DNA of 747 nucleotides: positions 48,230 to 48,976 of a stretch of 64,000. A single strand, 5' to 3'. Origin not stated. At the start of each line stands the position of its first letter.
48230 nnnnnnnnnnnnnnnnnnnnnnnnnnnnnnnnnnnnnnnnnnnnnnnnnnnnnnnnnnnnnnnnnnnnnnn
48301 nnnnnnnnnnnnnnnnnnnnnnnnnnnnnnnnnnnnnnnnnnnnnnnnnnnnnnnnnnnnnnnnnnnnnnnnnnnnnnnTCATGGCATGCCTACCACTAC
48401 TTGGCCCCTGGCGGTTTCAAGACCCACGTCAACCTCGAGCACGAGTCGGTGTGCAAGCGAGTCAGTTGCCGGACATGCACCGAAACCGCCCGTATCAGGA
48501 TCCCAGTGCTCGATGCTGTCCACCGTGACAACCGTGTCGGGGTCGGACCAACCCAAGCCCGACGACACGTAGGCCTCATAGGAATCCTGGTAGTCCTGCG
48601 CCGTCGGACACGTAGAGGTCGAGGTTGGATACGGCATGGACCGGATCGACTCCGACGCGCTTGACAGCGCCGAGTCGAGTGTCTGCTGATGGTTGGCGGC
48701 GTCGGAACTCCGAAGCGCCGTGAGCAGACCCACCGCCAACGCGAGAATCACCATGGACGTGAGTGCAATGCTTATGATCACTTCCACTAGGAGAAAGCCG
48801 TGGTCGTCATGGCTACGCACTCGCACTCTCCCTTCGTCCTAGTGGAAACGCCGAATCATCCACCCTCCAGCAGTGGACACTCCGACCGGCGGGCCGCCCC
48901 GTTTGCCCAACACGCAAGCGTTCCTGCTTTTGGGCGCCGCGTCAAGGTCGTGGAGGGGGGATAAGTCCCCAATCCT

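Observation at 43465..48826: Intact, orphan three-gene prepilin-like operon (small PilV-like, PKD-rich prepilin, 936-aa PilX-like giant)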

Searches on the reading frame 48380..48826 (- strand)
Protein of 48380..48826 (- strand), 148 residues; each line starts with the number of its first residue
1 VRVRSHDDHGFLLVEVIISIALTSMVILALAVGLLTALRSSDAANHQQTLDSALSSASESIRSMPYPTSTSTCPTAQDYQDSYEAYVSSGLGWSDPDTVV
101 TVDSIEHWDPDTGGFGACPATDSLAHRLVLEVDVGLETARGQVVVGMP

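Call 7: search_protein_families(library=pfam, proteins=[window:48380-48826:-], max_evalue=1)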
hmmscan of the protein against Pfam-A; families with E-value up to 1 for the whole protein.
window:48380-48826:- (148 aa): 5 families
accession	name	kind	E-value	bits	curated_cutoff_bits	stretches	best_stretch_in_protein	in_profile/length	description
PF07963.17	N_methyl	-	0.011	15.7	21.2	1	10-30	6-26/27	Prokaryotic N-terminal methylation motif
PF07071.17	KDGP_aldolase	-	0.02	15.2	26.7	1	40-105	11-76/218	KDGP aldolase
PF16492.10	Cadherin_C_2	-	0.097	13.8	31.5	1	17-91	7-76/85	Cadherin cytoplasmic C-terminal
PF01410.23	COLFI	-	0.13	11.9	26.2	1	48-107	3-63/233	Fibrillar collagen C-terminal domain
PF20540.3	DUF6755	-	0.22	12.2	27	1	15-38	45-68/75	Family of unknown function (DUF6755)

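Call 8: search_protein_families(library=ncbifam, proteins=[window:48380-48826:-], max_evalue=1)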
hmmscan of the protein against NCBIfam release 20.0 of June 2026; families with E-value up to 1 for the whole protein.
window:48380-48826:- (148 aa): 8 families
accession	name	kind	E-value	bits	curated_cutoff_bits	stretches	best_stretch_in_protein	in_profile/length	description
TIGR02523.1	type_IV_pilV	equivalog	0.00024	21.6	52.2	1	9-82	2-75/139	type IV pilus modification protein PilV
NF007848.0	PRK10557.1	equivalog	0.0004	19.7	120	1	5-55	7-57/192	prepilin peptidase-dependent protein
NF041013.1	T4P_ComGE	equivalog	0.023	14.8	49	1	10-50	5-45/83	competence type IV pilus minor pilin ComGE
NF007660.0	PRK10332.1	equivalog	0.025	15.1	86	1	6-48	6-47/107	prepilin-type N-terminal cleavage/methylation domain-containing protein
NF041002.1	pilin_ComGF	equivalog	0.049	13.9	80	1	9-43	2-35/139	competence type IV pilus minor pilin ComGF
NF047796.1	DhDoxPGlucAldDagF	equivalog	0.049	13.3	300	1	41-105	16-80/241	2-dehydro-3-deoxy-phosphogluconate aldolase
TIGR03581.1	EF_0839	hypoth_equivalog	0.11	12.1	222.4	1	41-105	12-76/236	conserved hypothetical protein EF_0839/AHA_3917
NF047828.1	T3SSXpsI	equivalog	0.14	12.1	150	1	9-42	2-35/132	type II secretion system protein XpsI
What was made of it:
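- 48380..48826 (-): Gene A (148 aa): small PilV/GspI-like minor prepilin. Leader ends at G10, Glu at +5. The real start may be the second GTG at 48820, which has better spacing from the AAGGGAG Shine-Dalgarno sequence. N_methyl E 0.011 and TIGR02523 PilV E 2.4e-4, both below the curated cut-offs (calls 7, 8).
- On PilV (TIGR02523, equivalog): A148 scores 21.6 bits against a cut-off of 52.2, matching only residues 9-82 (call 8).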

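Call 38: find_homologous_proteins(query=window:48383-48826:-, max_evalue=0.01)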
Query window:48383-48826:- (148 aa): 4 proteins with E <= 0.01 among 54 candidates.
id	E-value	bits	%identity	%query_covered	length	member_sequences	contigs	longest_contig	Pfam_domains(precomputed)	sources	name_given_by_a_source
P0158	2.6e-90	318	100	100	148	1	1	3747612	-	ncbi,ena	-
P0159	4.9e-51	190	68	98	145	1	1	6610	-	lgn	-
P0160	2.7e-50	188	64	99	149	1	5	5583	-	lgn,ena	-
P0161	1.1e-41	160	57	92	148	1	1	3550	-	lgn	-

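Call 40: find_homologous_proteins(query=A2, max_evalue=0.01)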
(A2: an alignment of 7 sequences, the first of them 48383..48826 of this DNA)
Query A2 (7 sequences) (148 aa, profile of the alignment): 56 proteins with E <= 0.01 among 7493 candidates.
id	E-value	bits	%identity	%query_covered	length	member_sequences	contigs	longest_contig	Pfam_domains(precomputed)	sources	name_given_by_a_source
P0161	3.1e-66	240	57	92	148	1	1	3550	-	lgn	-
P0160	1.1e-65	238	64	99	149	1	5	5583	-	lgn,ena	-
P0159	1.4e-64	234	68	98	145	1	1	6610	-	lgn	-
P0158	1.6e-64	234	100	100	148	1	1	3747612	-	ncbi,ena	-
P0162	1.6e-61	224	41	92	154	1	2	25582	PF07963.18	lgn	-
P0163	3.5e-55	204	37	92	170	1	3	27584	-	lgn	-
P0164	3.1e-54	201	53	98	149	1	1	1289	PF07963.18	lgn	-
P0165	2.5e-52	194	44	97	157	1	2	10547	-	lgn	-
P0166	5.4e-52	193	46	92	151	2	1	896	-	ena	-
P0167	6.0e-52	193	39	97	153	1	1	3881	-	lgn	-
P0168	2.1e-51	191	43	99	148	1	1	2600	-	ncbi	ncbi:MAG: hypothetical protein ACK5O2_00655 [Microthrixaceae bacterium]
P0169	1.6e-50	189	39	92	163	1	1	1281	PF07963.18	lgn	-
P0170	2.5e-50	188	41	98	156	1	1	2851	-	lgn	-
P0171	2.2e-49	185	44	96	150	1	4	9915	PF07963.18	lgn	-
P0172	3.0e-49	184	39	92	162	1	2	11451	PF07963.18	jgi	jgi:type II secretory pathway pseudopilin PulG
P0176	5.6e-48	180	42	96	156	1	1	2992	PF07963.18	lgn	-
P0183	2.1e-34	136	35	95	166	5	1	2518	PF07963.18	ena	-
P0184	3.7e-34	136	35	73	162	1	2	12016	-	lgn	-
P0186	7.4e-34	135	36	97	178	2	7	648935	PF07963.18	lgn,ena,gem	-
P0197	7.3e-32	128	30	88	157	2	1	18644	-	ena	-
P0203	1.6e-27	114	34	97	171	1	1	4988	PF07963.18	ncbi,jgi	jgi:prepilin-type N-terminal cleavage/methylation domain-containing protein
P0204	7.3e-27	112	34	91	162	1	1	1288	PF07963.18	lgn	-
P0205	7.8e-27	112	35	91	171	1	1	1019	PF07963.18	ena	-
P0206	2.9e-26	110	31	86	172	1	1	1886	PF07963.18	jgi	jgi:Tfp pilus assembly protein PilV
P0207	8.0e-25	105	32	97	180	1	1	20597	PF07963.18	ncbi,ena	-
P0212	5.1e-3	34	26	55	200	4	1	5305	PF07963.18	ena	-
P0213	6.5e-3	34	28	39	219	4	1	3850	PF07963.18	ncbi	-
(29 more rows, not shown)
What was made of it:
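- Source names for A homologues include GspH family, PilV and PulG pseudopilin (call 40).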

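Call 43: find_encoding_contigs(protein=P0186, flank=10000, max_places=2)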
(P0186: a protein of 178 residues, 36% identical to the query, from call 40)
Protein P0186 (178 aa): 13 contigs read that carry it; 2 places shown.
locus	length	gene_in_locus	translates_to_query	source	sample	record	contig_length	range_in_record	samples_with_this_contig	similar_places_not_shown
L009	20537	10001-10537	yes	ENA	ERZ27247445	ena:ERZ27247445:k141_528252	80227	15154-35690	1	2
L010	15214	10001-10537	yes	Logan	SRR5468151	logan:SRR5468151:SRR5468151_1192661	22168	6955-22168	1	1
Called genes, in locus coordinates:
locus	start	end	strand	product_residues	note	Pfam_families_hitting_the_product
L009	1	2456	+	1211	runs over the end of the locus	-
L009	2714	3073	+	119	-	PF07963:N_methyl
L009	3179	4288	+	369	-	PF00437:T2SSE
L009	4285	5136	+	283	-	PF06750:A24_N_bact, PF01478:Peptidase_A24 (weak)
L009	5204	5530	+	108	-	-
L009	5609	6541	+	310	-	PF20030:bpMoxR (faint), PF01078:Mg_chelatase (faint), PF00004:AAA (faint), PF07726:AAA_3, PF07728:AAA_5, PF17863:AAA_lid_2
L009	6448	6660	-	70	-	-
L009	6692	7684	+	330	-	-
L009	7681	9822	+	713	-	PF01841:Transglut_core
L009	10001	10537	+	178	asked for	PF07963:N_methyl (weak)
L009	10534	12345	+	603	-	PF00801:PKD, PF18911:PKD_4, PF21027:Sde0182_C (faint), PF22352:K319L-like_PKD (weak), PF00801:PKD, PF18911:PKD_4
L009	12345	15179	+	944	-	-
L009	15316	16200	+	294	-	PF00296:Bac_luciferase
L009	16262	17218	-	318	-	PF13338:AbiEi_4 (weak)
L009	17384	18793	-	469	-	PF00180:Iso_dh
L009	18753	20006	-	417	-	PF00413:Peptidase_M10 (weak)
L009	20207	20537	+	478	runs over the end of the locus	PF00171:Aldedh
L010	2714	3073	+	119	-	PF07963:N_methyl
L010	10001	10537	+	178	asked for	PF07963:N_methyl (weak)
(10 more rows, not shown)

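Call 44: find_encoding_contigs(protein=P0207, flank=10000, max_places=2)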
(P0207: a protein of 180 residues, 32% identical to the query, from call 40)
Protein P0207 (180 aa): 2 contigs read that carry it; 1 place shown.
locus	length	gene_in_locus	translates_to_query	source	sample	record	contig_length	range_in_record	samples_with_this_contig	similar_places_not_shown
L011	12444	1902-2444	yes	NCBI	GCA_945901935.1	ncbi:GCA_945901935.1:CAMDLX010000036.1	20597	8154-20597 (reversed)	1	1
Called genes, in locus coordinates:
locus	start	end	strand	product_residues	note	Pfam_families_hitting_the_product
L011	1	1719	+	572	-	?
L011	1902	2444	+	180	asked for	PF07963:N_methyl (weak)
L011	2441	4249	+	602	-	PF07963:N_methyl (weak), PF00801:PKD (weak), PF18911:PKD_4, PF22352:K319L-like_PKD (weak), PF21027:Sde0182_C (faint), PF16403:Bact_surface_Ig-like (faint), PF00801:PKD, PF18911:PKD_4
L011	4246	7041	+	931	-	-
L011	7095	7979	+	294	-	PF00296:Bac_luciferase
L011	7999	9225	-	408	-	PF00180:Iso_dh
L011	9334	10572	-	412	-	PF00413:Peptidase_M10 (weak)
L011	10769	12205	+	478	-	PF00171:Aldedh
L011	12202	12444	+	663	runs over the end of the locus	PF00664:ABC_membrane, PF00005:ABC_tran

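Call 45: find_encoding_contigs(protein=P0197, flank=10000, max_places=2)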
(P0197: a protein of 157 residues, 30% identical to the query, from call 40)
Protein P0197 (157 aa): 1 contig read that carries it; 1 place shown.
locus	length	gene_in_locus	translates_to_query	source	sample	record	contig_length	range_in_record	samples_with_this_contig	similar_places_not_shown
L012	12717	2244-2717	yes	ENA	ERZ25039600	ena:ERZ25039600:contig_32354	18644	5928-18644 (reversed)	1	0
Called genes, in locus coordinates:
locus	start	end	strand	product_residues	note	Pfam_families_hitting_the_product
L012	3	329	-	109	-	?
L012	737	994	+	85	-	-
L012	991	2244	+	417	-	PF28597:T2SSF_N, PF00482:T2SSF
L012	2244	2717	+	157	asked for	-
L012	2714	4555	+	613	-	PF00801:PKD (weak), PF18911:PKD_4, PF22352:K319L-like_PKD (faint), PF18911:PKD_4, PF00801:PKD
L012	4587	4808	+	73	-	-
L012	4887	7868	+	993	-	-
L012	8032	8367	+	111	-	PF07963:N_methyl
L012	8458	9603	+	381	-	PF00437:T2SSE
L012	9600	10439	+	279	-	PF06750:A24_N_bact, PF01478:Peptidase_A24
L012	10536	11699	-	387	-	PF02163:Peptidase_M50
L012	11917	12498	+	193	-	PF10502:Peptidase_S26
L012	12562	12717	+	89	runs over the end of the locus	-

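Call 46: find_encoding_contigs(protein=P0184, flank=10000, max_places=2)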
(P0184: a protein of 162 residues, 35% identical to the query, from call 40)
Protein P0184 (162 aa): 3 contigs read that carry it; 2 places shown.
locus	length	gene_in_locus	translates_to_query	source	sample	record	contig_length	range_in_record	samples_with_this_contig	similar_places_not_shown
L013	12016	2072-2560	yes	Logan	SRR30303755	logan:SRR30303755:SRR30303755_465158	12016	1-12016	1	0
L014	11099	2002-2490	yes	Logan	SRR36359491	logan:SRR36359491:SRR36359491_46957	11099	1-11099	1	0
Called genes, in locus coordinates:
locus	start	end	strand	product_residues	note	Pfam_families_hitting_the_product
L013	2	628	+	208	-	?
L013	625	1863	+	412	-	PF28597:T2SSF_N (weak), PF00482:T2SSF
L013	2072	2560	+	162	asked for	-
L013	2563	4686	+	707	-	PF21027:Sde0182_C (faint), PF00801:PKD, PF18911:PKD_4, PF22352:K319L-like_PKD (faint), PF18911:PKD_4, PF00801:PKD, PF18911:PKD_4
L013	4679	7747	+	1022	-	-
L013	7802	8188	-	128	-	-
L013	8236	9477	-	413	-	PF07963:N_methyl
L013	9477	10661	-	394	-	-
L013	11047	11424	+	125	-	PF07963:N_methyl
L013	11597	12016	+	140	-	?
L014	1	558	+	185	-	?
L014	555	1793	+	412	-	PF28597:T2SSF_N (weak), PF00482:T2SSF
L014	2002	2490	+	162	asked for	-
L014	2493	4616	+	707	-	PF21027:Sde0182_C (faint), PF00801:PKD, PF18911:PKD_4, PF22352:K319L-like_PKD (faint), PF18911:PKD_4, PF00801:PKD, PF18911:PKD_4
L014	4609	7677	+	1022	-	-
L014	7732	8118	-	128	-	-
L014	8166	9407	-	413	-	PF07963:N_methyl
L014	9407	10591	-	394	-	-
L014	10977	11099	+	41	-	?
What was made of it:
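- Intact A'-B'-C' lie between pilC and the major pilin, pilT and pilD in L012, L013 and L014 (calls 45, 46). The paralogous triple sits inside a complete pilus locus that includes a retraction ATPase (calls 45, 46). A strict three-gene order with translational coupling is conserved in two paralogous sets, one of which sits between pilC and the pilin gene (calls 45, 46).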

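Call 48: predict_structure(alignment_id=A3)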
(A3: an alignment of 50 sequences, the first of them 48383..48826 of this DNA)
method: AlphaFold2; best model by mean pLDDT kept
length: 148 residues; sequences in the alignment: 50
mean_pLDDT: 93.8   pTM: 0.77
mean pLDDT of the five models: 93.8, 93.7, 93.0, 92.9, 92.2
residues with pLDDT >= 90: 133; 70-90: 4; 50-70: 11; < 50: 0
segments of 3 or more residues with pLDDT < 50: none
pLDDT, mean of each block of 10 residues (from residue 1): 61 91 98 95 95 98 96 97 98 97 98 97 96 97 93
secondary structure, 60 per line:
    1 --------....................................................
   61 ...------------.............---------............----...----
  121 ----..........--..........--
elements in order: H9-63 H76-88 E98-109 E114-116 E125-134 E137-146
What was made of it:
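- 48380..48826 (-): AF2 pLDDT 93.8, with helix 9-63 and a 4-stranded sheet (call 48).
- On Type IV prepilins (class III signal peptide; PF07963 / TIGR02532): The AF2 model of A (pLDDT 93.8) has helix 9-63 and four strands (call 48).
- The AF2 model of A has pLDDT 93.8, with a 55-residue N-terminal helix and a 4-stranded sheet (call 48). A has pilin-type topology (call 48).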

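Call 51: fold_search(model_id=the predicted structure, library=pdb)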
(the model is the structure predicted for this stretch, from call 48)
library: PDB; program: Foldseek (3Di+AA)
matches with E <= 10: 1097; with E <= 0.001: 0
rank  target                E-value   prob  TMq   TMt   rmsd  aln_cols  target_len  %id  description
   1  3ime_B                1.5e-02  0.98  0.33  0.20   5.1        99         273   15  Crystal Structure of Mycobacterium Tuberculosis Pantothenate Synthetase at 2.40 Ang resolution in complex with fragmen (released 2009-10-13)
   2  3ioe_B                2.0e-02  0.97  0.32  0.19   5.2        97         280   14  Crystal Structure of Mycobacterium Tuberculosis Pantothenate Synthetase at 1.95 Ang resolution in complex with 5'-deox (released 2009-12-01)
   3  3coz_B                2.1e-02  0.97  0.33  0.20   4.9        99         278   15  Crystal Structure of Mycobacterium Tuberculosis Pantothenate Synthetase at 2.0 Ang resolution- in complex with sulphon (released 2008-10-07)
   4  1n2h_B                2.6e-02  0.90  0.30  0.18   5.6        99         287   19  Crystal Structure of a Pantothenate Synthetase from M. tuberculosis in complex with a reaction intermediate, pantoyl a (released 2003-04-22)
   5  3cow_B                2.9e-02  0.95  0.33  0.20   5.1        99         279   15  Crystal Structure of Mycobacterium Tuberculosis Pantothenate Synthetase at 1.8 Ang resolution- in complex with sulphon (released 2008-10-07)
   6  4muj_B                3.5e-02  0.94  0.33  0.20   5.0        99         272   16  Crystal structure of pantothenate synthetase in complex with 2-(2-(benzylsulfonylcarbamoyl)-5-methoxy-1H-indol-1-yl)ac (released 2014-08-27)
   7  3ioc_B                3.5e-02  0.94  0.33  0.20   5.1        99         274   15  Crystal Structure of Mycobacterium Tuberculosis Pantothenate Synthetase at 2.50 Ang resolution in complex with 5'-deox (released 2009-12-01)
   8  1mop_B                3.5e-02  0.87  0.31  0.18   5.5        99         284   19  Crystal Structure of a Pantothenate Synthetase from M. tuberculosis (released 2003-03-11)
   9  3isj_B                3.7e-02  0.93  0.32  0.19   5.1        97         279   15  Crystal structure of pantothenate synthetase from Mycobacterium tuberculosis in complex with 5-methoxy-N-(methylsulfon (released 2009-10-27)
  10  3img_B                4.0e-02  0.85  0.31  0.19   5.5        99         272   19  Crystal Structure of Mycobacterium Tuberculosis Pantothenate Synthetase at 1.8 Ang resolution in a ternary complex wit (released 2009-10-13)
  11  2a86_B                4.0e-02  0.85  0.31  0.19   5.5        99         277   19  Crystal structure of A Pantothenate synthetase complexed with AMP and beta-alanine (released 2006-02-21)
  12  2a7x                  4.2e-02  0.93  0.33  0.20   5.2        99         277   16  Crystal Structure of A Pantothenate synthetase complexed with AMP (released 2006-02-21)
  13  3iub_B                4.2e-02  0.85  0.31  0.19   5.4        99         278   18  Crystal structure of pantothenate synthetase from Mycobacterium tuberculosis in complex with 5-Methoxy-N-(5-methylpyri (released 2009-10-13)
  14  4ef6_A                4.2e-02  0.77  0.28  0.17   6.1        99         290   18  Crystal Structure of Mycobacterium tuberculosis Pantothenate synthetase in complex with fragment 1 (released 2013-03-13)
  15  4de5_B                4.5e-02  0.95  0.30  0.18   3.9        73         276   16  Pantothenate synthetase in complex with fragment 6 (released 2013-03-06)
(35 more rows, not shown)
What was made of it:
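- The top hit was pantothenate synthetase at E 0.015 (call 51).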

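Call 52: search_solved_structures(query=A3, max_evalue=10)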
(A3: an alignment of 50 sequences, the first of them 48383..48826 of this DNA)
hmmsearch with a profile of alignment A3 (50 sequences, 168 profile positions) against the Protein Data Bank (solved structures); distinct sequences matched with E-value up to 10: 9.
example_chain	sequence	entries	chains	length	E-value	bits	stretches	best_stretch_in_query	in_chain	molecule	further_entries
7tgg_A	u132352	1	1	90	0.0053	19.4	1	5-40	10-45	Geopilin domain 1 protein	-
9egp_A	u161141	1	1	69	0.039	16.6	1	17-40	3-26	Geopilin domain 1 protein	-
7zm5_A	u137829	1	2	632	0.049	16.3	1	16-67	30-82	Attachment glycoprotein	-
7vkq_A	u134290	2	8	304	0.12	15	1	55-116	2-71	S-adenosylmethionine sensor upstream of mTORC1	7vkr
2i02_A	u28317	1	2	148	0.13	14.9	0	107-127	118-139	general stress protein of COG3871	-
9lab_B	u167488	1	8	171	0.19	14.4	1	20-50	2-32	MSHA major pilin subunit MshA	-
8pfb_G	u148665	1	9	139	0.68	12.6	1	25-74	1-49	Type IV pilin PilE1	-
9laa_A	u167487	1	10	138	0.69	12.5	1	16-40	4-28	Type IV pilin protein PilA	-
7vkk_A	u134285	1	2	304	0.72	12.5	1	55-111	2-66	S-adenosylmethionine sensor upstream of mTORC1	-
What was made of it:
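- On Type IV prepilins (class III signal peptide; PF07963 / TIGR02532): A profile search of the PDB hit only the N-terminal helices of pilins (E 0.005-0.7, call 52).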
